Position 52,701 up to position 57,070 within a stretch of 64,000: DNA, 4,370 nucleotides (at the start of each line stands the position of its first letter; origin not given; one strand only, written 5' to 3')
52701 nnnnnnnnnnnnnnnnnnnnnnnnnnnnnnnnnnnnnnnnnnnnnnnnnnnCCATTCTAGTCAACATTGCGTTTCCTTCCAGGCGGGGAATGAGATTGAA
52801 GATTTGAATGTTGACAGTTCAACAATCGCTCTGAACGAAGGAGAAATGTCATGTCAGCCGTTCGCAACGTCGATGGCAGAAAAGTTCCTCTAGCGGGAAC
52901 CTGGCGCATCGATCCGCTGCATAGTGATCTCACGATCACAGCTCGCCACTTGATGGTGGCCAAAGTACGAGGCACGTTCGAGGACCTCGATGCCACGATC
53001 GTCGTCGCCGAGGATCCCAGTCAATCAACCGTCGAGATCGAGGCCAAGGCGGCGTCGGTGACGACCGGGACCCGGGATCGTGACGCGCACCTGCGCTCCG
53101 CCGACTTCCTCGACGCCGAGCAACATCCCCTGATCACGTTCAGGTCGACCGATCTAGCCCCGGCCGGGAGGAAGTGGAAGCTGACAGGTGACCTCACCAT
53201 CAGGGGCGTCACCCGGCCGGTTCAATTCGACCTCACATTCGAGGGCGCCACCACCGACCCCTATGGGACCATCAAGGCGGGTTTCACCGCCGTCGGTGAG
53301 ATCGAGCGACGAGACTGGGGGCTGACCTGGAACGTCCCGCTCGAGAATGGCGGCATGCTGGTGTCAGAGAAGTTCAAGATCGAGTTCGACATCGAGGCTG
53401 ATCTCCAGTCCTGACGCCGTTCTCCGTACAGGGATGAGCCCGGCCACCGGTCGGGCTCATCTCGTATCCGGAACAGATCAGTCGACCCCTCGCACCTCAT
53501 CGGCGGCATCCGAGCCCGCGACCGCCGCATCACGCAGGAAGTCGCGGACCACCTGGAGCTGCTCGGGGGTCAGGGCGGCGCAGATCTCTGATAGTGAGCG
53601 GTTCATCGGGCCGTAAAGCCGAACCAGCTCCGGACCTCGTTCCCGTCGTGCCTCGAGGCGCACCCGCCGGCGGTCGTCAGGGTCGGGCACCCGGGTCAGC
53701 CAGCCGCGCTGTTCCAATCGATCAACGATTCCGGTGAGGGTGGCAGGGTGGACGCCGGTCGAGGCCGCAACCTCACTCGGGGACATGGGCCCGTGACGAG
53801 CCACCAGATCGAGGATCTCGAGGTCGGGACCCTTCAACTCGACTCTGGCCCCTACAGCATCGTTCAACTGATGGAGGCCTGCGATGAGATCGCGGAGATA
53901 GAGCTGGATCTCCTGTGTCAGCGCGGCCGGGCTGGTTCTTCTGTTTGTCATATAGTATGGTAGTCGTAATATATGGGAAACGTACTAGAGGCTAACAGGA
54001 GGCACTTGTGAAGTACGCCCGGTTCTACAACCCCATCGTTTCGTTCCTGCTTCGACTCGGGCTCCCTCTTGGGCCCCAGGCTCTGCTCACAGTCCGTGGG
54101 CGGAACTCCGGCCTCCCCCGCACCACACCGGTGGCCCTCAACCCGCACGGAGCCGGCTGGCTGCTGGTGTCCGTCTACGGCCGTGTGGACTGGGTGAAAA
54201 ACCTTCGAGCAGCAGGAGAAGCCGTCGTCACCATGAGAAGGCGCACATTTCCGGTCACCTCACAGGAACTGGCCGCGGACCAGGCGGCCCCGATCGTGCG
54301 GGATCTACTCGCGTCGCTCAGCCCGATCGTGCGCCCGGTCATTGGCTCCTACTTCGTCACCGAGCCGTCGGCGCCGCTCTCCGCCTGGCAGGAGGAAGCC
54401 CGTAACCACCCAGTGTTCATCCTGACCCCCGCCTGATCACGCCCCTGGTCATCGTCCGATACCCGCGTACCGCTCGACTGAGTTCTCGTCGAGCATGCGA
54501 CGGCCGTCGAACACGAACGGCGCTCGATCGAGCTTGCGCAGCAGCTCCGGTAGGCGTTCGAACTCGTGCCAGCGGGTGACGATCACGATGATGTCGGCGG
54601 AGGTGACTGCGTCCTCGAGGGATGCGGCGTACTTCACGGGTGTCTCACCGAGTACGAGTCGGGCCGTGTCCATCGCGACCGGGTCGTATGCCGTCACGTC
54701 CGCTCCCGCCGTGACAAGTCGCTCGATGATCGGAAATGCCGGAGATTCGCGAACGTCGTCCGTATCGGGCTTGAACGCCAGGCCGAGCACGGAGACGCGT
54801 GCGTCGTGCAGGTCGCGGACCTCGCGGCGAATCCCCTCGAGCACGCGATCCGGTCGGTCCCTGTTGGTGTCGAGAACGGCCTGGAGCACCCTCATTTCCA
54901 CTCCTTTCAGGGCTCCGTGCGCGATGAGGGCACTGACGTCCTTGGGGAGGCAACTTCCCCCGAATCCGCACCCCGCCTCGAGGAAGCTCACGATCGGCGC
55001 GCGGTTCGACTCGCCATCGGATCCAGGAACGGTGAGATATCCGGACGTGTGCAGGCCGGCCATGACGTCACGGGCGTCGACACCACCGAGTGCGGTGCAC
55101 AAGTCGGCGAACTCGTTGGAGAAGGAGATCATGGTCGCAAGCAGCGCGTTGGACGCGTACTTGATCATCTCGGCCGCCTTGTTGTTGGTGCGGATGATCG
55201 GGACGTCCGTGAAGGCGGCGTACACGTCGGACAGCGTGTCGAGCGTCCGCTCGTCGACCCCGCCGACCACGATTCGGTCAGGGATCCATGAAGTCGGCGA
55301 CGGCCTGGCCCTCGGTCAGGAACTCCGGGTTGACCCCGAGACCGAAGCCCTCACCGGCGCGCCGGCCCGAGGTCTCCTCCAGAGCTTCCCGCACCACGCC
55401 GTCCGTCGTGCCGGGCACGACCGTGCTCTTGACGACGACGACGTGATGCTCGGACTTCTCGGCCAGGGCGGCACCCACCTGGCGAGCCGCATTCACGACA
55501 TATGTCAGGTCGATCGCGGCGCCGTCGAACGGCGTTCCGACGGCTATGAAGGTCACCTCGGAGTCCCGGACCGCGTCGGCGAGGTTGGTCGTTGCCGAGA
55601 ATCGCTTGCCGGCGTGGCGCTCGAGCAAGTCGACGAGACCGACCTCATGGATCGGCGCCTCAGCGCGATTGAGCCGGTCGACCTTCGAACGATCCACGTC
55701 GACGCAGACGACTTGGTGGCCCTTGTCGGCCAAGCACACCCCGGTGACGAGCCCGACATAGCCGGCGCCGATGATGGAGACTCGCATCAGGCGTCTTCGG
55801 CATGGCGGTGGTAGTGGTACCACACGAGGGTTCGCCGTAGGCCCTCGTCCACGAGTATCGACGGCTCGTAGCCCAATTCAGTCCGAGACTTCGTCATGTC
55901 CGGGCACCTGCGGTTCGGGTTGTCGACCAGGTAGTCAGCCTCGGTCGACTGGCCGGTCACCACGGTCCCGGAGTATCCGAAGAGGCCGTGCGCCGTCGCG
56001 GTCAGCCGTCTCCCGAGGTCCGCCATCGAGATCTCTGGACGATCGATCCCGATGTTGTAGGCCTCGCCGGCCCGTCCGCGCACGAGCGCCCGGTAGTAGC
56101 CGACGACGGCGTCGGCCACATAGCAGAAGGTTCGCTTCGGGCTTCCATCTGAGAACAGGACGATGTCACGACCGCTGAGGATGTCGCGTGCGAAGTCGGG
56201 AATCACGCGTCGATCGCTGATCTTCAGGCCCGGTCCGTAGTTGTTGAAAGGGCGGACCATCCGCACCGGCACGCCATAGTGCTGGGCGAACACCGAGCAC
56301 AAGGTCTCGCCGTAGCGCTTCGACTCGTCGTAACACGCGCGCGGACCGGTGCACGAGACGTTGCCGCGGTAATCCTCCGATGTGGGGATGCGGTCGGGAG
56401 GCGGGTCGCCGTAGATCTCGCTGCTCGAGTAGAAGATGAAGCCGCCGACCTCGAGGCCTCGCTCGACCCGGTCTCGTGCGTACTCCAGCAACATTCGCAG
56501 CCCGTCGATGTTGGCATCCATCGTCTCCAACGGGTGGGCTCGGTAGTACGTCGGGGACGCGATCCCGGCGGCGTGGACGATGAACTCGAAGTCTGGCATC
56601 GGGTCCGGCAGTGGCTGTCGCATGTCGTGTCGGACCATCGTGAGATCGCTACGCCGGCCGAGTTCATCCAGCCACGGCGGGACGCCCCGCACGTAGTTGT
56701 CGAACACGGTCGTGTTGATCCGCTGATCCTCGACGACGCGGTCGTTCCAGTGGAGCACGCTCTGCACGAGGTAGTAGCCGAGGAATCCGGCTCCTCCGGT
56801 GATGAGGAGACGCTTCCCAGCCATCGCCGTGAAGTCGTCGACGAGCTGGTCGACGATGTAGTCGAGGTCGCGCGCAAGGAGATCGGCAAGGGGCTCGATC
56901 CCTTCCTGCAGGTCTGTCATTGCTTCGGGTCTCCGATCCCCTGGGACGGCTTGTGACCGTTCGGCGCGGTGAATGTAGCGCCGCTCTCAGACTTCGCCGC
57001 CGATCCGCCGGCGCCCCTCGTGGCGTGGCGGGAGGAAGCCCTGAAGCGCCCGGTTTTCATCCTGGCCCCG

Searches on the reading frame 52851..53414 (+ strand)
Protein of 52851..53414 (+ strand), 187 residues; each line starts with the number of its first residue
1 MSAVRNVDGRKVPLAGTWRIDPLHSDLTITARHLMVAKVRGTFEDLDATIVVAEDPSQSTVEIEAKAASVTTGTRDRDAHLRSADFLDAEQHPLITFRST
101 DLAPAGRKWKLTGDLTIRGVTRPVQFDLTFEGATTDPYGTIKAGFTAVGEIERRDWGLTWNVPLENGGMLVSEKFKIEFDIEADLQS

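Call 33: search_protein_families(library=pfam, proteins=[window:52851-53414:+], max_evalue=0.001)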
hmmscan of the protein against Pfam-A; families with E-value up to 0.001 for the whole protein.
window:52851-53414:+ (187 aa): 1 family
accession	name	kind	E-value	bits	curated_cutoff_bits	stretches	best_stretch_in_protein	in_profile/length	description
PF04264.18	YceI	-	5.3e-49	166.9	23.7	1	18-183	1-150/150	YceI-like domain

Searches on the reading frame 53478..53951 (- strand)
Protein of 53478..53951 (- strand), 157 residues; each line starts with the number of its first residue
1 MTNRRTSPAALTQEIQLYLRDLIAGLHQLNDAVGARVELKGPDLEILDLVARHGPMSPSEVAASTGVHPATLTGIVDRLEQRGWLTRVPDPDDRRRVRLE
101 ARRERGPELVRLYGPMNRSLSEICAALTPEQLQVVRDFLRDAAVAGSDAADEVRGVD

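Call 68: search_protein_families(library=pfam, proteins=[window:53478-53951:-], max_evalue=0.001)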
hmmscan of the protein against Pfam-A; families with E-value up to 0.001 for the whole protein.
window:53478-53951:- (157 aa): 8 families
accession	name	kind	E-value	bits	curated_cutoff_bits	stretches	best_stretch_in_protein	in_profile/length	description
PF01047.28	MarR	-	1.1e-16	60.9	24.6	1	42-97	4-59/59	MarR family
PF12802.13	MarR_2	-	3e-15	56.6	27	1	39-96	3-61/61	MarR family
PF09339.16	HTH_IclR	-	5.6e-08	32.9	22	1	44-89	6-52/52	IclR helix-turn-helix domain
PF13463.12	HTH_27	-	3.7e-07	30.8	22.2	1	39-100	1-63/68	Winged helix DNA-binding domain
PF13412.12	HTH_24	-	7e-06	26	21.9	1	43-85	5-47/48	Winged helix-turn-helix DNA-binding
PF13338.12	AbiEi_4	-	2.7e-05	24.6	25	1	46-88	3-41/49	Transcriptional regulator, AbiEi antitoxin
PF25213.1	HVO_A0261_N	-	4.6e-05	23.6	35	1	46-88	16-57/86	HVO_A0261 N-terminal domain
PF08100.18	Dimerisation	-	0.00091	19.4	25.6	0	43-89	27-74/93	O-methyltransferase dimerisation domain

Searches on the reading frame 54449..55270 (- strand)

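Call 33: search_protein_families(library=pfam, proteins=[window:54449-55270:-], max_evalue=0.001)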
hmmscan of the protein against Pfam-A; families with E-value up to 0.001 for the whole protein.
window:54449-55270:- (273 aa): 2 families
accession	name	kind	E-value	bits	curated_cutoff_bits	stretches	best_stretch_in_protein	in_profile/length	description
PF03720.21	UDPG_MGDP_dh_C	-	7.7e-30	103.8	30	1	161-261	2-102/103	UDP-glucose/GDP-mannose dehydrogenase family, UDP binding domain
PF00984.24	UDPG_MGDP_dh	-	3.2e-25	88.5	25.4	1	32-137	2-93/94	UDP-glucose/GDP-mannose dehydrogenase family, central domain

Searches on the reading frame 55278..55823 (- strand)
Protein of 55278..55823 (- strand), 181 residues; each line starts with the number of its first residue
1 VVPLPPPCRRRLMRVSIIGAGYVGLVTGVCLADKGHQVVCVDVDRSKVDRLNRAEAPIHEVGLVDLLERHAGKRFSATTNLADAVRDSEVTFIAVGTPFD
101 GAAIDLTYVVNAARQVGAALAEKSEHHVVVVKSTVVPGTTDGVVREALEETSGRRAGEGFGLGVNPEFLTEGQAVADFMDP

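Call 33: search_protein_families(library=pfam, proteins=[window:55278-55823:-], max_evalue=0.001)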
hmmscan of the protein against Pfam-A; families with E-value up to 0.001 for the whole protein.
window:55278-55823:- (181 aa): 5 families
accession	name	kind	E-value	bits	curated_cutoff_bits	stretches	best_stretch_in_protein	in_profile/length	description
PF03721.20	UDPG_MGDP_dh_N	-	3.6e-54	183.6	27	1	13-181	1-168/187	UDP-glucose/GDP-mannose dehydrogenase family, NAD binding domain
PF02558.23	ApbA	-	1.7e-05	24.9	22.2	1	16-62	2-47/150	Ketopantoate reductase PanE/ApbA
PF01210.29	NAD_Gly3P_dh_N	-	3.1e-05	24.4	23.1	1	15-99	2-81/158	NAD-dependent glycerol-3-phosphate dehydrogenase N-terminus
PF01494.25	FAD_binding_3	-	9.2e-05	22.3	22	1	14-55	3-43/349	FAD binding domain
PF02737.24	3HCDH_N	-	0.00049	20.5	22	1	15-85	2-77/180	3-hydroxyacyl-CoA dehydrogenase, NAD binding domain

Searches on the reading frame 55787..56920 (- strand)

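Call 33: search_protein_families(library=pfam, proteins=[window:55787-56920:-], max_evalue=0.001)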
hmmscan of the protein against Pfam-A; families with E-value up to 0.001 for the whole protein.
window:55787-56920:- (377 aa): 4 families
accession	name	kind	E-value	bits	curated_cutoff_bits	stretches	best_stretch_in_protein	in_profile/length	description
PF01370.27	Epimerase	-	1.7e-44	152.5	20.9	1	39-291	2-240/240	NAD dependent epimerase/dehydratase family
PF16363.11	GDP_Man_Dehyd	-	1.8e-31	110.3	27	1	39-364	1-332/332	GDP-mannose 4,6 dehydratase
PF01073.25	3Beta_HSD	-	7.2e-08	32.2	22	1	39-208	1-157/280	3-beta hydroxysteroid dehydrogenase/isomerase family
PF07993.18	NAD_binding_4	-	6.1e-05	22.7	20.1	0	40-62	1-23/258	Male sterility protein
